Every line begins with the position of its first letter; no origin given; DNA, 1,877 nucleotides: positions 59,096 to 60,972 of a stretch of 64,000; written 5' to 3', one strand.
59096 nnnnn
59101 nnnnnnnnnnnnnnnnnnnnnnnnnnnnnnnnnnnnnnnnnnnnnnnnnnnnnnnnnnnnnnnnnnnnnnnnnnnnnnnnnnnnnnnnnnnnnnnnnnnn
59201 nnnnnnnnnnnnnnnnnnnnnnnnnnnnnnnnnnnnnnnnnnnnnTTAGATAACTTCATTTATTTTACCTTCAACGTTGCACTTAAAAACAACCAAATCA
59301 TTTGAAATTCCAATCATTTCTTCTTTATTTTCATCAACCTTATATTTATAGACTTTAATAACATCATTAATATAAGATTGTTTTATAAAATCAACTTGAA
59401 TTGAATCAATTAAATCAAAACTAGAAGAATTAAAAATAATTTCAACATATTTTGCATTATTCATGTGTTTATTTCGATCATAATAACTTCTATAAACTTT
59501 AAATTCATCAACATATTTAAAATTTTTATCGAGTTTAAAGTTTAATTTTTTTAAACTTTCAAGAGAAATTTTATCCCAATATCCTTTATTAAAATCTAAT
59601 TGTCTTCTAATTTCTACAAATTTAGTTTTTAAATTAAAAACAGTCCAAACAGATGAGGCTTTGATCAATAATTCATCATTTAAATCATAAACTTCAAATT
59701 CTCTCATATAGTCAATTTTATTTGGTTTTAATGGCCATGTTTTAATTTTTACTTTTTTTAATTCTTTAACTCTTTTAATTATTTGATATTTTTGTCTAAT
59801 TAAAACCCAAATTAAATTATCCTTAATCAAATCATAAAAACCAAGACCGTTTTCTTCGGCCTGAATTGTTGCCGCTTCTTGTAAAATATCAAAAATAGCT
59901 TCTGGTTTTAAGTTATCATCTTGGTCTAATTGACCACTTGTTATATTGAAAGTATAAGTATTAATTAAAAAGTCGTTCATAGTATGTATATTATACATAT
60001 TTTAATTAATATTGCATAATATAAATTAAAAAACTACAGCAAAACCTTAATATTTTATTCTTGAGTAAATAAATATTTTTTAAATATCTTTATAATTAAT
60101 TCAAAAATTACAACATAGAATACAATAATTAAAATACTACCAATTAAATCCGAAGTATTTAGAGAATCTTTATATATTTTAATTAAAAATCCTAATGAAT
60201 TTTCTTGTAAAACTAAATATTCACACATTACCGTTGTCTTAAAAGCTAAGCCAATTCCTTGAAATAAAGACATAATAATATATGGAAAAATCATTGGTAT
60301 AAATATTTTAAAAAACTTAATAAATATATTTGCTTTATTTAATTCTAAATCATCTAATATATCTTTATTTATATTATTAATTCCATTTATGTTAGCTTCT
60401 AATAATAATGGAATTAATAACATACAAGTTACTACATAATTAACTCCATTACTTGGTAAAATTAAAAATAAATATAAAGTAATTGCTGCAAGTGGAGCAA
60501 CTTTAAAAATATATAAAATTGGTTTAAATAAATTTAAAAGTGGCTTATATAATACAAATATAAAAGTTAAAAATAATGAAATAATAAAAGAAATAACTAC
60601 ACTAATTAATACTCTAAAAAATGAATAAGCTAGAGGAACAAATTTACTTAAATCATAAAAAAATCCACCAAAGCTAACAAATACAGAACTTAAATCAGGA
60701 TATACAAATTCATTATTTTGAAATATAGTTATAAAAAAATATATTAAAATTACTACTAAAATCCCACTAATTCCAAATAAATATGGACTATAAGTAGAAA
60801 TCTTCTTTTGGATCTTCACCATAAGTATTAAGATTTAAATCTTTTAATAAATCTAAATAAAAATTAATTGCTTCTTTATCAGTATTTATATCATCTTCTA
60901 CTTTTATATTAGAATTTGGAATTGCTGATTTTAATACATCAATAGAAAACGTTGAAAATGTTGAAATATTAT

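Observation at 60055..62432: Perfect CRP-box palindrome abutting the start codon of a Crp/Fnr regulator and facing an ATPase-less ABC operon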

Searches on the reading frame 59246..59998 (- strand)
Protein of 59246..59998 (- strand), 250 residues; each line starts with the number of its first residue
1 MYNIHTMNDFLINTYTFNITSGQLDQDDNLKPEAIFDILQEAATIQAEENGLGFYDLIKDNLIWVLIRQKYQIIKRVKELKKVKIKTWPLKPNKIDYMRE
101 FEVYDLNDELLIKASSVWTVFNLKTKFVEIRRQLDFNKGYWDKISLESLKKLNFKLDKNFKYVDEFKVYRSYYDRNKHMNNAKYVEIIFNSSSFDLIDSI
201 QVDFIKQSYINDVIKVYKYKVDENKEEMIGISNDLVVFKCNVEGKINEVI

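Call 5: search_protein_families(library=pfam, proteins=[window:59246-59998:-], max_evalue=0.01)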
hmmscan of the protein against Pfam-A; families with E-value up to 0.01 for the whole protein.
window:59246-59998:- (250 aa): 2 families
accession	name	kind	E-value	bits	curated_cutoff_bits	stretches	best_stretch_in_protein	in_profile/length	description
PF01643.23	Acyl-ACP_TE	-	7.3e-16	58.5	23.7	1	16-126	7-118/131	Acyl-ACP thioesterase N-terminal domain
PF20791.3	Acyl-ACP_TE_C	-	9.9e-06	26.1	21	1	163-214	9-65/101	Acyl-ACP thioesterase C-terminal domain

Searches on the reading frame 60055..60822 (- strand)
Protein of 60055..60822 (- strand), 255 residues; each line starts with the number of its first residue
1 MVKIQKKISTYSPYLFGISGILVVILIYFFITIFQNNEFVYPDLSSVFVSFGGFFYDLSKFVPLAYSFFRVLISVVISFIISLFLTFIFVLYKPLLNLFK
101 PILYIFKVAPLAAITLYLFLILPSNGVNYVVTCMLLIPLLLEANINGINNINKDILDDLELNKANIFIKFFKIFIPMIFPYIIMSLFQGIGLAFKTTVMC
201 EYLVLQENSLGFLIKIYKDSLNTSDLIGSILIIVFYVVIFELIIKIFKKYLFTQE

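Call 5: search_protein_families(library=pfam, proteins=[window:60055-60822:-], max_evalue=0.01)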
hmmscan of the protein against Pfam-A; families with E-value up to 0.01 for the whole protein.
window:60055-60822:- (255 aa): 1 family
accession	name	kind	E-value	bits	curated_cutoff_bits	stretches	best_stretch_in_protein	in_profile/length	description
PF00528.27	BPD_transp_1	-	7.4e-05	23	26.4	1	81-251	4-178/184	Binding-protein-dependent transport system inner membrane component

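Call 16: search_protein_families(library=ncbifam, proteins=[window:60055-60822:-], max_evalue=0.01)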
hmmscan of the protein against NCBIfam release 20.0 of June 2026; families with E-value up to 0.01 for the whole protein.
window:60055-60822:- (255 aa): 4 families
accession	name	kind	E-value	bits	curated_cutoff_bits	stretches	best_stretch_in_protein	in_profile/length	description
NF040733.1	ABC_perm_U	equivalog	4.9e-11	42.6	295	1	15-251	9-245/251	ABC transporter permease subunit SaoP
TIGR01183.1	ntrB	equivalog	6.2e-09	35.8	209.05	1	61-248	16-199/202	nitrate ABC transporter permease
NF007545.0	PRK10160.1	equivalog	4.8e-07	29.5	342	1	53-251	70-267/275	taurine ABC transporter permease TauC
NF008470.0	PRK11365.1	equivalog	0.0015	17.9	347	1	10-238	11-233/263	aliphatic sulfonate ABC transporter permease SsuC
